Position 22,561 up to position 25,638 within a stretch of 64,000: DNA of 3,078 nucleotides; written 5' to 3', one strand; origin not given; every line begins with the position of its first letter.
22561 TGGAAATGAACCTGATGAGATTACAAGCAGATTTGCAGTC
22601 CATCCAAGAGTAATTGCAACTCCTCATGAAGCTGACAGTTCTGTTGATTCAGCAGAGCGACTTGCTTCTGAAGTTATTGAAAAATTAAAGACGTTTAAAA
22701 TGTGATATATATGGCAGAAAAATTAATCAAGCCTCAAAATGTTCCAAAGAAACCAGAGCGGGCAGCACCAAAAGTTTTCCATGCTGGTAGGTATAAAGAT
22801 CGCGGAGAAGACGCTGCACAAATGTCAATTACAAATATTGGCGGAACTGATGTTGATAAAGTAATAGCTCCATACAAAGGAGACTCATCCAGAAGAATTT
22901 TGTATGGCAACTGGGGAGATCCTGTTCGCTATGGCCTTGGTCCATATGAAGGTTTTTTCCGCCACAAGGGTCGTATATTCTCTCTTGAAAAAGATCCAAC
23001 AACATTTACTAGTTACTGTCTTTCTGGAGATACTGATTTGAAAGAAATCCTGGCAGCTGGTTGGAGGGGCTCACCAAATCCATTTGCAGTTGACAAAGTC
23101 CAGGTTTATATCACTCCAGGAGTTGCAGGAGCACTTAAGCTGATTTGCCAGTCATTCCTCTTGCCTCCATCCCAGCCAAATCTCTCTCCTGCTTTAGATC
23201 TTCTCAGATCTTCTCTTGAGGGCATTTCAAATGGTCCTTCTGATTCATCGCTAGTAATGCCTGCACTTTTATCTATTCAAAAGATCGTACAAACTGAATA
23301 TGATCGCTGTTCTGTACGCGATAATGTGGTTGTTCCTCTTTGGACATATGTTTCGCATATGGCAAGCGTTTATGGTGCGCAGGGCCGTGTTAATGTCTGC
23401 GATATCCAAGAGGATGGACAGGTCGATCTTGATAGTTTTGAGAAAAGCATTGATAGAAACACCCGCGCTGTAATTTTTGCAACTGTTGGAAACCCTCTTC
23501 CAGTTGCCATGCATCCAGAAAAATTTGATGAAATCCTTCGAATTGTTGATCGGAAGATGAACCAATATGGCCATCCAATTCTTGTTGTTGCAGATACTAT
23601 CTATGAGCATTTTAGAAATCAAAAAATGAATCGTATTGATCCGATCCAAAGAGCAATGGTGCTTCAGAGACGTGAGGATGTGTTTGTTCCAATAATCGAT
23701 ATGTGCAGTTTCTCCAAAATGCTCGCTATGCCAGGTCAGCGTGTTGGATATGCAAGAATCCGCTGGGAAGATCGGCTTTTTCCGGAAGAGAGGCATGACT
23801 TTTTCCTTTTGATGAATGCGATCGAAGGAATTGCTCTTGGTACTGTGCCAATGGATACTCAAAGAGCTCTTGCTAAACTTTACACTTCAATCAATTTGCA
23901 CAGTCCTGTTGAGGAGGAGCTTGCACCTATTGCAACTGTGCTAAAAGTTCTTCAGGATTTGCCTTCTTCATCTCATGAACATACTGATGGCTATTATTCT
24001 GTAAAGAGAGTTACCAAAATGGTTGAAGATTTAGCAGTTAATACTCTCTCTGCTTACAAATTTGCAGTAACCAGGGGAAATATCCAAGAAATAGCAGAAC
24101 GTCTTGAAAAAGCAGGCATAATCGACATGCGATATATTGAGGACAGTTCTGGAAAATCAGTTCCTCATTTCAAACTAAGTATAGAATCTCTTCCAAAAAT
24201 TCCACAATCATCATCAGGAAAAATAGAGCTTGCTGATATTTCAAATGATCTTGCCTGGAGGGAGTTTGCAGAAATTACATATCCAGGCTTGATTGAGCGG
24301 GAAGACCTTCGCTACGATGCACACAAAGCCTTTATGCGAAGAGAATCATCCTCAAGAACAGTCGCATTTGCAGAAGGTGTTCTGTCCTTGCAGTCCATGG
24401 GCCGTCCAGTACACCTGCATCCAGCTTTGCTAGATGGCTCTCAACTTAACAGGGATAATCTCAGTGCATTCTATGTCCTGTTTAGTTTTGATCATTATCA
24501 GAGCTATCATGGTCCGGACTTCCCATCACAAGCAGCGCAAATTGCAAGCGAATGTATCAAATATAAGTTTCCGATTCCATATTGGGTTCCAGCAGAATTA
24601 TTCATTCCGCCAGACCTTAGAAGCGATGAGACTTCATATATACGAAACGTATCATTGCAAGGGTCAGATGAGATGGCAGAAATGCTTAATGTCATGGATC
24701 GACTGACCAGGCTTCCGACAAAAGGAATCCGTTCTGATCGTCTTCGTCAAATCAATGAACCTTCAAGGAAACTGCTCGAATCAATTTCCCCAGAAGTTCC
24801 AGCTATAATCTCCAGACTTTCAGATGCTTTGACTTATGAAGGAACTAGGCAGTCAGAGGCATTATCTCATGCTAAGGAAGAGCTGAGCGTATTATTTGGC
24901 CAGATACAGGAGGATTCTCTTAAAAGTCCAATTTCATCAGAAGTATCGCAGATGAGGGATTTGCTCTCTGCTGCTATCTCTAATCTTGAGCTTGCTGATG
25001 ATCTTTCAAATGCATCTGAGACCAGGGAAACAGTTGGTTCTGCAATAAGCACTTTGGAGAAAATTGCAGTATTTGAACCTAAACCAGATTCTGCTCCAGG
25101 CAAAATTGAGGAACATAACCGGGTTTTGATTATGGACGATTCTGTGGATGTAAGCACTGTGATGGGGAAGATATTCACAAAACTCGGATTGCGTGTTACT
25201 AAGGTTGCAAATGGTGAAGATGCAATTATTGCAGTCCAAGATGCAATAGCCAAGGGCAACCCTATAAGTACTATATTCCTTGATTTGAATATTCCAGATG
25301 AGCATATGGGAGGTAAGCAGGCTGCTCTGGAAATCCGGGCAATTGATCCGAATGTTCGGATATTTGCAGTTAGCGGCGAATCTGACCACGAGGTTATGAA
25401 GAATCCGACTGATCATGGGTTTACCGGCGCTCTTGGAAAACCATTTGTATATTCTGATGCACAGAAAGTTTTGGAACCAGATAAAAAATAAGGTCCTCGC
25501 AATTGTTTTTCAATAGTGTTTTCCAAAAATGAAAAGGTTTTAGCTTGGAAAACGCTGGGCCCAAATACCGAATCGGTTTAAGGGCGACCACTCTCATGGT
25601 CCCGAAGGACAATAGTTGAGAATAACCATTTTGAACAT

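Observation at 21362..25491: PLP aminotransferase fused to a C-terminal receiver domain, coupled to an atypical 2-hydroxyacid dehydrogenase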

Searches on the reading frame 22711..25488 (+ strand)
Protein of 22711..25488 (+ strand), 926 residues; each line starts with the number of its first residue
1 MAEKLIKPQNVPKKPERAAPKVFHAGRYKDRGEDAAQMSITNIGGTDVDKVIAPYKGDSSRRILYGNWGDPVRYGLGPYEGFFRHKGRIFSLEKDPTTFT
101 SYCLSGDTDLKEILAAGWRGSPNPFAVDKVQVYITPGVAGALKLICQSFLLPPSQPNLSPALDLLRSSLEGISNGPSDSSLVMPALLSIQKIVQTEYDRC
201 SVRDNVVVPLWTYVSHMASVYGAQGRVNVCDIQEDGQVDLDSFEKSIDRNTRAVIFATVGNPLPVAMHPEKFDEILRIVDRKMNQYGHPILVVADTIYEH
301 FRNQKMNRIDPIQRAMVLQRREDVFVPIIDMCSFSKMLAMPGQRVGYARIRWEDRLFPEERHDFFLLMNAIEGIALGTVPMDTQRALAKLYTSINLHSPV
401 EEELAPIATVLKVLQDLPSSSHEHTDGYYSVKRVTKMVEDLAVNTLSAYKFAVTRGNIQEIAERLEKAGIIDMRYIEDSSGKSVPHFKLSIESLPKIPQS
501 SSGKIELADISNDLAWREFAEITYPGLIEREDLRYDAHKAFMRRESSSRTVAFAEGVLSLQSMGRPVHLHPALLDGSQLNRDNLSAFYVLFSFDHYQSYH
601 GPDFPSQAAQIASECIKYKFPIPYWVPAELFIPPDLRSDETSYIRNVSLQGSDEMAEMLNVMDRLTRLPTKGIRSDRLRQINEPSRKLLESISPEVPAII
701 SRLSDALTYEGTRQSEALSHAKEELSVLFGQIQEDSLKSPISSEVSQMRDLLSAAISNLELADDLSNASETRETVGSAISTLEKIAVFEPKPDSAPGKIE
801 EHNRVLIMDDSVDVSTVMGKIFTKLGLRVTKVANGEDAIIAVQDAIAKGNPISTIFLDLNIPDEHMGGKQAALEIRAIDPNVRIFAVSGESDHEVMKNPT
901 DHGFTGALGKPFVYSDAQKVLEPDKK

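Call 3: search_protein_families(library=pfam, proteins=[window:22711-25488:+], max_evalue=0.1)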
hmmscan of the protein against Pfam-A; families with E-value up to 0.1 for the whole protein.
window:22711-25488:+ (926 aa): 4 families
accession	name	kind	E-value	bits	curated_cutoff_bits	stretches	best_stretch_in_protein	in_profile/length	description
PF00155.27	Aminotran_1_2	-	1.7e-15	57.5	19.7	1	203-348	91-231/361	Aminotransferase class I and II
PF00072.30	Response_reg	-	1.6e-12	48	30.2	1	805-915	1-104/111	Response regulator receiver domain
PF01041.23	DegT_DnrJ_EryC1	-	0.0066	16.1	19.8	1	203-258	64-120/360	DegT/DnrJ/EryC1/StrS aminotransferase family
PF00266.25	Aminotran_5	-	0.063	12.7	21.5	0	226-265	115-154/371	Aminotransferase class-V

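Call 4: search_protein_families(library=ncbifam, proteins=[window:22711-25488:+], max_evalue=0.1)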
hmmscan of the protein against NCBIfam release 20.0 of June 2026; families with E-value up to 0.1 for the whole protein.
window:22711-25488:+ (926 aa): 60 families (the best 25 are shown)
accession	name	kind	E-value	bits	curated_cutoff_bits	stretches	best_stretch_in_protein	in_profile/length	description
NF005305.0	PRK06836.1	equivalog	3.7e-17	62.6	376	1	204-353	123-263/396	pyridoxal phosphate-dependent aminotransferase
NF041364.1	GntC_guanitoxin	equivalog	3.6e-14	52.4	415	1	201-348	82-219/356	guanitoxin biosynthesis PLP-dependent (S)-gamma-hydroxy-L-arginine cyclodehydratase GntC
NF004770.0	PRK06108.1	subfamily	1.4e-11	43.9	422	1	206-348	125-256/396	pyridoxal phosphate-dependent aminotransferase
NF004975.0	PRK06348.1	equivalog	1.4e-09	37.5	549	1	206-348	116-246/384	pyridoxal phosphate-dependent aminotransferase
NF005732.0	PRK07550.1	equivalog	3.9e-09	36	366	1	200-347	114-250/389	aminotransferase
NF006230.0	PRK08363.1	equivalog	7e-09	34.9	534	1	204-354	118-255/398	alanine aminotransferase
TIGR01141.1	hisC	equivalog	1.3e-08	34.2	276.55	1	200-348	93-222/349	histidinol-phosphate transaminase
TIGR01265.1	tyr_nico_aTase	subfamily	2.5e-08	33.3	292.45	1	202-348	119-253/403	tyrosine/nicotianamine family aminotransferase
TIGR01264.1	tyr_amTase_E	equivalog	8.3e-08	31.4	474.25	1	203-349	121-255/403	tyrosine transaminase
NF006569.0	PRK09082.1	subfamily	1.5e-07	30.9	420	1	203-348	115-248/386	methionine aminotransferase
NF010076.0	PRK13557.1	subfamily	2.1e-07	29.8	631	1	792-914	405-522/540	histidine kinase famiy protein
NF004621.0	PRK05957.1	equivalog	2.2e-07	30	498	1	200-350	110-247/389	pyridoxal phosphate-dependent aminotransferase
NF004769.0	PRK06107.1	equivalog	4.1e-07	29.1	617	1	203-348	117-253/402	aspartate transaminase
NF003496.0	PRK05166.1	equivalog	5.1e-07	28.8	540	1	203-348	112-244/373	histidinol-phosphate transaminase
NF002878.0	PRK03321.1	subfamily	5.2e-07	28.7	374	1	200-348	95-228/352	histidinol-phosphate transaminase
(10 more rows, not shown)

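Call 5: find_homologous_proteins(query=window:22711-25488:+, region=1-926)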
Query window:22711-25488:+, residues 1-926 (926 aa): 36 proteins with E <= 0.001 among 8000 candidates.
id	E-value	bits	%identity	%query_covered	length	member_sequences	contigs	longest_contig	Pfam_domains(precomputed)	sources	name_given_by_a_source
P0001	0.0e+0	2091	100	100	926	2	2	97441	PF00155.28,PF00072.31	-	-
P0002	0.0e+0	1686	80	100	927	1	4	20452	PF00155.28,PF00072.31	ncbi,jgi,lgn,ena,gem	-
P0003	6.4e-128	446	42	70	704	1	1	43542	PF00155.28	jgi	jgi:aspartate/methionine/tyrosine aminotransferase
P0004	1.3e-123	432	40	71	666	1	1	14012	PF00155.28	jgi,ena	-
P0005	2.7e-122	428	38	70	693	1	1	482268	PF00155.28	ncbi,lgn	ncbi:MAG: aminotransferase class I/II-fold pyridoxal phosphate-dependent enzyme [Candidatus Micrarch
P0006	8.3e-121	423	37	72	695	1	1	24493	PF00155.28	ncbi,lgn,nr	ncbi:MAG TPA: aminotransferase class I/II-fold pyridoxal phosphate-dependent enzyme [Candidatus Bila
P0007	4.4e-120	421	39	70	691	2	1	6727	PF00155.28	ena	-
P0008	1.5e-119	419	37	71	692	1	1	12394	PF00155.28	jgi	jgi:hypothetical protein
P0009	4.2e-109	384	37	70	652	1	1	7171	PF00155.28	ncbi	-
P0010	3.8e-108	381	37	70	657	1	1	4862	PF00155.28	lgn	-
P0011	9.8e-107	376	33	70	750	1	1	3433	PF00155.28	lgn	-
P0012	3.1e-89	319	35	50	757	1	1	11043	PF00155.28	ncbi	-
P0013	2.3e-87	312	37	42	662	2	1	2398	PF00155.28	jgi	jgi:aspartate/methionine/tyrosine aminotransferase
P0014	3.7e-79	285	35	49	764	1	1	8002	PF00155.28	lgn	-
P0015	1.5e-14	71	41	14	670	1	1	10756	PF08447.19,PF13426.14,PF13188.14,PF13185.13,PF08448.17,PF02518.32,PF00512.32,PF00989.32,PF00072.31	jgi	jgi:PAS domain S-box-containing protein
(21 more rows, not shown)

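Call 6: search_solved_structures(query=window:22711-25488:+, max_evalue=0.01, show_alignments=2)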
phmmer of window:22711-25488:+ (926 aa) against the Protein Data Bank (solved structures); distinct sequences matched with E-value up to 0.01: 30.
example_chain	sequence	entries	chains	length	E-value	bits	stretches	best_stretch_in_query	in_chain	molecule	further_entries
3ele_A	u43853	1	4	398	3e-08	35.6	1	227-351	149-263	Amino Transferase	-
2jvi_A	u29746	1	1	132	9.8e-07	30.6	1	803-917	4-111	Sporulation initiation phosphotransferase F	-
2jvk_A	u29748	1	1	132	1.3e-06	30.1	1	803-916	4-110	Sporulation initiation phosphotransferase F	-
8phx_A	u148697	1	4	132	1.3e-06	30.1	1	796-921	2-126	Histidine protein kinase SLN1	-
3q15_C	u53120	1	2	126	4.7e-06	28.3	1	803-916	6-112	Sporulation initiation phosphotransferase F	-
1fsp_A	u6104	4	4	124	5.1e-06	28.2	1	803-917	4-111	STAGE 0 SPORULATION PROTEIN F | SPORULATION RESPONSE REGULATORY PROTEIN | Sporulation initiation phosphotransferase F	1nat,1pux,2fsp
1pey_A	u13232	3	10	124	7e-06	27.7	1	803-917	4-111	Sporulation initiation phosphotransferase F | SPORULATION RESPONSE REGULATORY PROTEIN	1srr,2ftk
8pdc_A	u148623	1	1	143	7.9e-06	27.6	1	795-915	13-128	histidine kinase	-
1f51_E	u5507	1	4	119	8.4e-06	27.5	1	803-916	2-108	SPORULATION INITIATION PHOSPHOTRANSFERASE F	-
2jvj_A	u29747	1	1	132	1.1e-05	27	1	803-916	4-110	Sporulation initiation phosphotransferase F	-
1dju_A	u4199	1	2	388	1.2e-05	27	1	204-349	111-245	AROMATIC AMINOTRANSFERASE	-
1gd9_A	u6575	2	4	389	1.2e-05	27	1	204-349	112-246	ASPARTATE AMINOTRANSFERASE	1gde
6er7_A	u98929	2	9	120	1.7e-05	26.5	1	804-922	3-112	120aa long hypothetical chemotaxis protein (CheY)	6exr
5wmk_A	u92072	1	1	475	5.9e-05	24.7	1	171-348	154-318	Bifunctional aspartate aminotransferase and glutamate/aspartate-prephenate aminotransferas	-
9rhz_C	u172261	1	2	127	0.00012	23.7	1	802-915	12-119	Chemotaxis protein CheY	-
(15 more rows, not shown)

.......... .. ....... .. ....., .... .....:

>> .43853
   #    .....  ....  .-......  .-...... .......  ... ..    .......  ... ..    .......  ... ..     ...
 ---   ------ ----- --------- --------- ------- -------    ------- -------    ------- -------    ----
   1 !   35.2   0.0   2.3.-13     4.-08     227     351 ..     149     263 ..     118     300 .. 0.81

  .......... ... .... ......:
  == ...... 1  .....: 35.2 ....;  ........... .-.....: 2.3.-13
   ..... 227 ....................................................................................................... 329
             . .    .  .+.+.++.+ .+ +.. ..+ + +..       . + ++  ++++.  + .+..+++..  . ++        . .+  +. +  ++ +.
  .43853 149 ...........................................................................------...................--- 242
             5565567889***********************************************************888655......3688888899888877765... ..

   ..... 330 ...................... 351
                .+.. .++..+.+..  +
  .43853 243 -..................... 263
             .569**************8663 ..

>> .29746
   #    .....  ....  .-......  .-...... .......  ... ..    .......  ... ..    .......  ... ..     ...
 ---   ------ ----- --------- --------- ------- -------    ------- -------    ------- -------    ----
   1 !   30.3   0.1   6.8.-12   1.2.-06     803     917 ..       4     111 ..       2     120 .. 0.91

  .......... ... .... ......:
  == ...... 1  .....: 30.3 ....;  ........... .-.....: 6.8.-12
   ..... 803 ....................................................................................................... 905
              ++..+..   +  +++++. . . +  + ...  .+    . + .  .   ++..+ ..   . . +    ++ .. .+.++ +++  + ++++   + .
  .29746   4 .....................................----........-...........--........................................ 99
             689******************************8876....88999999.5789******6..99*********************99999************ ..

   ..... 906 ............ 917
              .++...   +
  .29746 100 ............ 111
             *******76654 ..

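Call 12: find_related_loci(query=A1, collection=genome_contigs, flank=6000)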
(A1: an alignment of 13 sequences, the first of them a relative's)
Query A1 (926 aa) in genome_contigs; peptide patterns used: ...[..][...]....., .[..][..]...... (x = any residue, [..] = any of these).
24 stretches matched a pattern; 12 encode a relative of the query (tblastn E <= 1e-3); 12 distinct loci.
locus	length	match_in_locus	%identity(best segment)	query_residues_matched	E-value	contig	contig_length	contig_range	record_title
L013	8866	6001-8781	80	1-926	0e+0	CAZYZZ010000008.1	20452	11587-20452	MAG TPA_asm: Candidatus Micrarchaeota archaeon isolate binchicken_co334_56 genome assembly, contig: NODE_4454_length_204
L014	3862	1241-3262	38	4-672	2e-134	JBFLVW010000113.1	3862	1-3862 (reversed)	MAG: Candidatus Micrarchaeota archaeon isolate MAG016 MAG016_113, whole genome shotgun sequence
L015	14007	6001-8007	38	17-667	5e-127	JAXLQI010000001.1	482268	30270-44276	MAG: Candidatus Micrarchaeia archaeon isolate STL-MIC1 C1.33.fa-1, whole genome shotgun sequence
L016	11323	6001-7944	38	22-667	1e-124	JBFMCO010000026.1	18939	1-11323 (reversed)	MAG: Candidatus Micrarchaeota archaeon isolate MAG195 MAG195_26, whole genome shotgun sequence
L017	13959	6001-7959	38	22-667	8e-115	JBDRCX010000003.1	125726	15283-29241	MAG: Candidatus Micrarchaeota archaeon isolate MEGAHIT-group-1.22 k141_287284, whole genome shotgun sequence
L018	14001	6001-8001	36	23-668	3e-104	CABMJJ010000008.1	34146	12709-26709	uncultured archaeon isolate LFW-283_2 genome assembly, contig: LFW2832_6, whole genome shotgun sequence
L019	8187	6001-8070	37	1-667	6e-125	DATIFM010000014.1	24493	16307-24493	MAG TPA_asm: Candidatus Bilamarchaeum sp. isolate SMAG_U16395 k141_817873, whole genome shotgun sequence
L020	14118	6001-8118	36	20-662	1e-77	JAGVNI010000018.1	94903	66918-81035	MAG: archaeon isolate DeMMO3_13 c_000000070467, whole genome shotgun sequence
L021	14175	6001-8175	36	21-676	3e-77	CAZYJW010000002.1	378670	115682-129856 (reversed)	MAG TPA_asm: Candidatus Micrarchaeota archaeon isolate binchicken_co27_231 genome assembly, contig: NODE_18_length_37867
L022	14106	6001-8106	36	21-662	3e-77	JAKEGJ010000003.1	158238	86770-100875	MAG: Candidatus Micrarchaeota archaeon isolate PMV_4.13 PMV_4.13.k101_262471, whole genome shotgun sequence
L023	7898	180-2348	36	21-685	4e-77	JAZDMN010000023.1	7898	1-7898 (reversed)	MAG: Candidatus Micrarchaeota archaeon isolate MEGAHIT-group-0.655 k141_15125723, whole genome shotgun sequence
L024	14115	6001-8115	37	20-662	3e-75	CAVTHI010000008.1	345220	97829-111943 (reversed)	MAG: uncultured archaeon isolate MFD05942.bin.2.360 genome assembly, contig: contig_59376, whole genome shotgun sequence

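Call 36: predict_structure(alignment_id=A2)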
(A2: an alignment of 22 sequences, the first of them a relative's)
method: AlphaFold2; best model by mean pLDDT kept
length: 926 residues; sequences in the alignment: 22
mean_pLDDT: 80.4   pTM: 0.64
mean pLDDT of the five models: 80.4, 77.6, 77.1, 75.9, 74.6
residues with pLDDT >= 90: 301; 70-90: 447; 50-70: 109; < 50: 69
segments of 3 or more residues with pLDDT < 50: 1-20, 35-44, 214-216, 218-220, 672-680, 790-802, 811-815
pLDDT, mean of each block of 10 residues (from residue 1): 35 37 74 48 60 80 84 85 90 72 78 79 71 86 83 75 85 69 83 79 82 53 69 90 94 85 81 97 96 88 82 92 95 81 83 93 88 67 90 91 96 82 71 93 92 95 95 88 90 90 90 92 89 91 89 95 91 88 84 85 81 90 88 76 90 93 84 40 73 84 86 87 92 82 80 87 68 83 68 31 67 52 69 86 88 86 82 91 81 77 77 58 52
secondary structure, 60 per line:
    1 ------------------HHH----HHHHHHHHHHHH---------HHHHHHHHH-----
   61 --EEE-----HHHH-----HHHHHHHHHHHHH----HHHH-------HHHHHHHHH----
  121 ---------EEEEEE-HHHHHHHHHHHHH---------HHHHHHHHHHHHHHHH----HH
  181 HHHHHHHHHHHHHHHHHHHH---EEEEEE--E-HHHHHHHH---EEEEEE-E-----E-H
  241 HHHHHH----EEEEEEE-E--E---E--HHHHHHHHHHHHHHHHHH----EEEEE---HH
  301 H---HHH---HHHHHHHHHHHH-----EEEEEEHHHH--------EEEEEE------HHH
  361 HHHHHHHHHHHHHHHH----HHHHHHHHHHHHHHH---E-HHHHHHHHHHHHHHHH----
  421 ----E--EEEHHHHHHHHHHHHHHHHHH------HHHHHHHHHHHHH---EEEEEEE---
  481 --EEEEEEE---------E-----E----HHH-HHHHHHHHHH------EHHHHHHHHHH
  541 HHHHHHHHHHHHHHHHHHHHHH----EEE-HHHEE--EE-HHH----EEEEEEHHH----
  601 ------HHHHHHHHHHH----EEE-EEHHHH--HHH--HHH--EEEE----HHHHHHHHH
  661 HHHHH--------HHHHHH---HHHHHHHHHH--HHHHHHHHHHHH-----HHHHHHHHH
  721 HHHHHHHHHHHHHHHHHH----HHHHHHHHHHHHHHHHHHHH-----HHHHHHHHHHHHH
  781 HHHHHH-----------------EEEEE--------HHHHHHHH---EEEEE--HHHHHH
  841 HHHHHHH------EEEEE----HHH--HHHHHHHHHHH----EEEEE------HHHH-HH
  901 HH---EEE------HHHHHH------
elements in order (helices of 4 or more, strands of 3 or more residues): H26-37 H47-55 E63-65 H71-74 H80-92 H97-100 H108-116 E130-135 H137-149 H159-174 H179-200 E204-209 H214-221 E225-230 H240-246 E251-257 H269-286 E291-295 H311-322 E328-333 H334-337 E346-351 H358-376 H381-395 H401-416 E428-430 H431-448 H455-467 E471-477 E483-489 H514-523 H531-562 E567-569 E588-593 H607-617 E622-624 H628-631 E644-647 H652-665 H674-679 H683-692 H695-706 H712-738 H743-762 H768-786 E804-808 H817-824 E828-832 H835-847 E854-858 H868-878 E883-887 H894-897 H899-902 E906-908 H915-920

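Call 37: search_protein_representatives(alignment_id=A2)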
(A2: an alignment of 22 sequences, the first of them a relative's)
Query: 22 sequences, 674 profile positions. Proteins with E-value up to 0.001 (for the whole library): 445; up to 1e-10: 48; up to 1e-30: 41. The best 150 are listed.
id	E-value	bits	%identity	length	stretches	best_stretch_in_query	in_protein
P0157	0.0e+00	1044.5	-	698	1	7-665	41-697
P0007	1.6e-287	971.8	-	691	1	6-667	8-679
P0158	1.6e-286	968.6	-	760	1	8-673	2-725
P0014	1.3e-254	863.1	-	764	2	184-671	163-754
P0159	7.1e-249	844.1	-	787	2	5-351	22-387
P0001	9.6e-249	843.7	-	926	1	6-671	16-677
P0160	3.8e-248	841.7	-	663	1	8-663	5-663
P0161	3.3e-237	805.6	-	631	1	12-663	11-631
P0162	5.9e-218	742.0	-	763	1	6-665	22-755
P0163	3.6e-214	729.5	-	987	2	184-670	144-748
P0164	2.2e-212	723.6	-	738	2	183-668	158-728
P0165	2.1e-201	687.2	-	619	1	11-595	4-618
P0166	2.1e-198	677.3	-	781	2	186-659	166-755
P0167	2.4e-198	677.2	-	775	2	183-667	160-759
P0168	1.1e-194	665.1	-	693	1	10-666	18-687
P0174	4.9e-82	292.8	-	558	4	187-374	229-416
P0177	7.0e-70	252.6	-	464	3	176-375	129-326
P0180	1.2e-68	248.5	-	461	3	183-371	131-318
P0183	1.7e-62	228.2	-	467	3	185-373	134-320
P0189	4.5e-48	180.6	-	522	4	186-382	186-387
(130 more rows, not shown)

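Call 41: fold_search(model_id=the predicted structure, library=pdb)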
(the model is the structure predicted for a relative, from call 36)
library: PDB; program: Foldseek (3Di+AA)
matches with E <= 10: 1568; with E <= 0.001: 620
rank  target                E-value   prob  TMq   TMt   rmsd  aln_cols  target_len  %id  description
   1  1xi9_A                2.3e-14  1.00  0.32  0.71  15.0       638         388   14  Alanine aminotransferase from Pyrococcus furiosus Pfu-1397077-001 (released 2004-11-23)
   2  1xi9_B                3.3e-13  1.00  0.32  0.72  14.9       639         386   14  Alanine aminotransferase from Pyrococcus furiosus Pfu-1397077-001 (released 2004-11-23)
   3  1xi9_C                5.4e-13  1.00  0.37  0.81   5.2       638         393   13  Alanine aminotransferase from Pyrococcus furiosus Pfu-1397077-001 (released 2004-11-23)
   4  4cvq_B                7.5e-13  1.00  0.36  0.77   9.1       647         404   12  CRYSTAL STRUCTURE OF AN AMINOTRANSFERASE FROM ESCHERICHIA COLI AT 2. 11 ANGSTROEM RESOLUTION (released 2014-07-23)
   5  4cvq_A                9.1e-13  1.00  0.36  0.79   9.0       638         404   11  CRYSTAL STRUCTURE OF AN AMINOTRANSFERASE FROM ESCHERICHIA COLI AT 2. 11 ANGSTROEM RESOLUTION (released 2014-07-23)
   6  1gd9_A                9.1e-13  1.00  0.35  0.78   7.4       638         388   12  CRYSTALL STRUCTURE OF PYROCOCCUS PROTEIN-A1 (released 2001-09-22)
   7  4ix8_A                1.5e-12  1.00  0.34  0.72   9.2       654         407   11  Crystal structure of Tyrosine aminotransferase from Leishmania infantum (released 2014-03-26)
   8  1b5o_A                2.2e-12  1.00  0.35  0.79   5.5       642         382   12  THERMUS THERMOPHILUS ASPARTATE AMINOTRANSFERASE SINGLE MUTANT 1 (released 2003-09-02)
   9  6f5v_B                2.4e-12  1.00  0.36  0.78   6.1       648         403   12  Crystal structure of the prephenate aminotransferase from Arabidopsis thaliana (released 2019-03-13)
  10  4wp0_D                2.9e-12  1.00  0.34  0.70   7.1       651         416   11  Crystal structure of human kynurenine aminotransferase-I with a C-terminal V5-hexahistidine tag (released 2014-11-19)
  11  3dyd_A                4.5e-12  1.00  0.35  0.78   4.7       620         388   12  Human Tyrosine Aminotransferase (released 2008-08-19)
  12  1bw0_A                4.9e-12  1.00  0.36  0.76   5.5       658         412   10  CRYSTAL STRUCTURE OF TYROSINE AMINOTRANSFERASE FROM TRYPANOSOMA CRUZI (released 1999-09-27)
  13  3dyd_B                6.9e-12  1.00  0.34  0.76   5.8       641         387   12  Human Tyrosine Aminotransferase (released 2008-08-19)
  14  8wkj                  7.3e-12  1.00  0.35  0.77   6.6       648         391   12  The crystal structure of aspartate aminotransferases Lpg0070 from Legionella pneumophila (released 2023-12-06)
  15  5wml_B                8.4e-12  1.00  0.36  0.79   6.1       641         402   11  Arabidopsis thaliana Prephenate Aminotransferase mutant- K306A (released 2018-08-08)
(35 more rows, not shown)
